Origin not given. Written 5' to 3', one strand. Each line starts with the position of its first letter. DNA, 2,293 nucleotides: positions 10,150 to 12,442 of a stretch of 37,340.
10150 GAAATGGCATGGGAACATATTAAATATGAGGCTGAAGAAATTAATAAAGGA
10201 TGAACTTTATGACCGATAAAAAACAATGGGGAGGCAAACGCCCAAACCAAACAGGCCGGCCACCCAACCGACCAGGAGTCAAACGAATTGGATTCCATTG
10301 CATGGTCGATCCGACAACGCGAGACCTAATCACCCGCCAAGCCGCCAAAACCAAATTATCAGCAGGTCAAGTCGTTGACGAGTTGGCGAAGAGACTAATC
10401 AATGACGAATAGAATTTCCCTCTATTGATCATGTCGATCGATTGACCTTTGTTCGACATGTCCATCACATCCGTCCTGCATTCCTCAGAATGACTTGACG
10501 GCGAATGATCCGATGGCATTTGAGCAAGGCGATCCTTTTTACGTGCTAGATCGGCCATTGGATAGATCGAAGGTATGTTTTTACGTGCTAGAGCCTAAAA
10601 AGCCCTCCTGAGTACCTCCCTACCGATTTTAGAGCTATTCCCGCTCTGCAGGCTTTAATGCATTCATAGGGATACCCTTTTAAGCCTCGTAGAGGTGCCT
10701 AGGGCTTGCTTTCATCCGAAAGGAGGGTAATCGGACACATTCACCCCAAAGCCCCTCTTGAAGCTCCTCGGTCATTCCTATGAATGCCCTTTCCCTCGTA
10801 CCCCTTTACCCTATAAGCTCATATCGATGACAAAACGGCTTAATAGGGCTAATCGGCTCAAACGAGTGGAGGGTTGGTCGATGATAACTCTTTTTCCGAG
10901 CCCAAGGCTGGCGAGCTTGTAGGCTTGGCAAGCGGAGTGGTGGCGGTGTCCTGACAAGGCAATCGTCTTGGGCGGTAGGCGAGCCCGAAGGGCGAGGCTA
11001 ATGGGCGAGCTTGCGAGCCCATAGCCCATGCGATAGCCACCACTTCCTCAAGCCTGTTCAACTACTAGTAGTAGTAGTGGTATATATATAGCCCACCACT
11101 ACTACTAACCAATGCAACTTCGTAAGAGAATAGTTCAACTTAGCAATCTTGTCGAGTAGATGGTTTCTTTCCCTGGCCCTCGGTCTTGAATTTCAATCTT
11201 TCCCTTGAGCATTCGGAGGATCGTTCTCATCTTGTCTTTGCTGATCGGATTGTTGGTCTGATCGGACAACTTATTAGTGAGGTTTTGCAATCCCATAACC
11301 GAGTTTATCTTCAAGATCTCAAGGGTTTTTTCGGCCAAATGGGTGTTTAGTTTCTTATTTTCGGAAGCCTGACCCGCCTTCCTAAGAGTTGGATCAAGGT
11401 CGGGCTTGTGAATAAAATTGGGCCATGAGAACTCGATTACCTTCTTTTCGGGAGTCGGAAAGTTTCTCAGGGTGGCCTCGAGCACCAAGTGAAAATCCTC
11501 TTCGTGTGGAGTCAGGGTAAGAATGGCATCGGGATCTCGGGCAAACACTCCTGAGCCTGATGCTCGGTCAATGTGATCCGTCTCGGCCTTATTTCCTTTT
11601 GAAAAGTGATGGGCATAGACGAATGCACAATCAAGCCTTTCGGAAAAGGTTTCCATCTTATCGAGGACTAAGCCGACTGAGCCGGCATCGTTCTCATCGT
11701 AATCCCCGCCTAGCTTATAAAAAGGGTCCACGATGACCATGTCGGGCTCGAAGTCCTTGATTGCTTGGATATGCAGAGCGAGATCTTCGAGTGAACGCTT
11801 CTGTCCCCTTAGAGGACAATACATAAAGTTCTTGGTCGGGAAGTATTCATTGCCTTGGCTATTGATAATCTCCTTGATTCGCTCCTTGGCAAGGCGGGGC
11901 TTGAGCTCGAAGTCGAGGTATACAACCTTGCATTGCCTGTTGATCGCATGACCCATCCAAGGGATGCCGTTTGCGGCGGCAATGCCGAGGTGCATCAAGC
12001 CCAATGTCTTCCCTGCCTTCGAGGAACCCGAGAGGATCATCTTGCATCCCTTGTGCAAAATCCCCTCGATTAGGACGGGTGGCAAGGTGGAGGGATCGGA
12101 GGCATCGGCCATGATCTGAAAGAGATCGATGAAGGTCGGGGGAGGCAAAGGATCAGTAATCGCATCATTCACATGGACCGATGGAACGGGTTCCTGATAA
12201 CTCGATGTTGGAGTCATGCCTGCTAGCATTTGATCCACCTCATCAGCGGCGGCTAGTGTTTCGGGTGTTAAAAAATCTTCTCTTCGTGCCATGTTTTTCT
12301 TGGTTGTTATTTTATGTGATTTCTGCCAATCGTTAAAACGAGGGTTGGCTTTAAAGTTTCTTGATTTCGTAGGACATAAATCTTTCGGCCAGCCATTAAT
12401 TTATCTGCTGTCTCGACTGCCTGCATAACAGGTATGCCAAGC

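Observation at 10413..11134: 722-bp gene-free, repeat- and helix-rich region in an otherwise gap-free genome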

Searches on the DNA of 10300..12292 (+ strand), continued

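Call 62: search_rna_families(source=L011, start=2465, end=3010, threshold=evalue, max_evalue=10, show_alignments=2)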
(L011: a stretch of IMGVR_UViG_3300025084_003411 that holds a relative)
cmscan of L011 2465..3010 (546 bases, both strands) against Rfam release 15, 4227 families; matches with E-value up to 10: 5.
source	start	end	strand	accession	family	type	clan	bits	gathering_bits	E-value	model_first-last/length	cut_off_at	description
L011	2533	2615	+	RF00624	P9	Gene;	-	17.1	43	0.39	1-74/74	no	Pseudomonas sRNA P9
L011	2510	2546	+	RF03400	mir-728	Gene; miRNA;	-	16.7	70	4.5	1-62/62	no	mir-728 microRNA precursor family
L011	2522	2586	+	RF03730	mir-7615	Gene; miRNA;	-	13.9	90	8.2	1-64/64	no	mir-7615 microRNA precursor family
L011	2644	2748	+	RF01932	bxd_4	Gene; lncRNA;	-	13.8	40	6.3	1-106/106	no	Bithoraxoid conserved region 4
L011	2827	2904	+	RF02211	ZFAT-AS1_1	Gene; lncRNA;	-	12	80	6.8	1-79/79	no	ZFAT antisense RNA 1 conserved region 1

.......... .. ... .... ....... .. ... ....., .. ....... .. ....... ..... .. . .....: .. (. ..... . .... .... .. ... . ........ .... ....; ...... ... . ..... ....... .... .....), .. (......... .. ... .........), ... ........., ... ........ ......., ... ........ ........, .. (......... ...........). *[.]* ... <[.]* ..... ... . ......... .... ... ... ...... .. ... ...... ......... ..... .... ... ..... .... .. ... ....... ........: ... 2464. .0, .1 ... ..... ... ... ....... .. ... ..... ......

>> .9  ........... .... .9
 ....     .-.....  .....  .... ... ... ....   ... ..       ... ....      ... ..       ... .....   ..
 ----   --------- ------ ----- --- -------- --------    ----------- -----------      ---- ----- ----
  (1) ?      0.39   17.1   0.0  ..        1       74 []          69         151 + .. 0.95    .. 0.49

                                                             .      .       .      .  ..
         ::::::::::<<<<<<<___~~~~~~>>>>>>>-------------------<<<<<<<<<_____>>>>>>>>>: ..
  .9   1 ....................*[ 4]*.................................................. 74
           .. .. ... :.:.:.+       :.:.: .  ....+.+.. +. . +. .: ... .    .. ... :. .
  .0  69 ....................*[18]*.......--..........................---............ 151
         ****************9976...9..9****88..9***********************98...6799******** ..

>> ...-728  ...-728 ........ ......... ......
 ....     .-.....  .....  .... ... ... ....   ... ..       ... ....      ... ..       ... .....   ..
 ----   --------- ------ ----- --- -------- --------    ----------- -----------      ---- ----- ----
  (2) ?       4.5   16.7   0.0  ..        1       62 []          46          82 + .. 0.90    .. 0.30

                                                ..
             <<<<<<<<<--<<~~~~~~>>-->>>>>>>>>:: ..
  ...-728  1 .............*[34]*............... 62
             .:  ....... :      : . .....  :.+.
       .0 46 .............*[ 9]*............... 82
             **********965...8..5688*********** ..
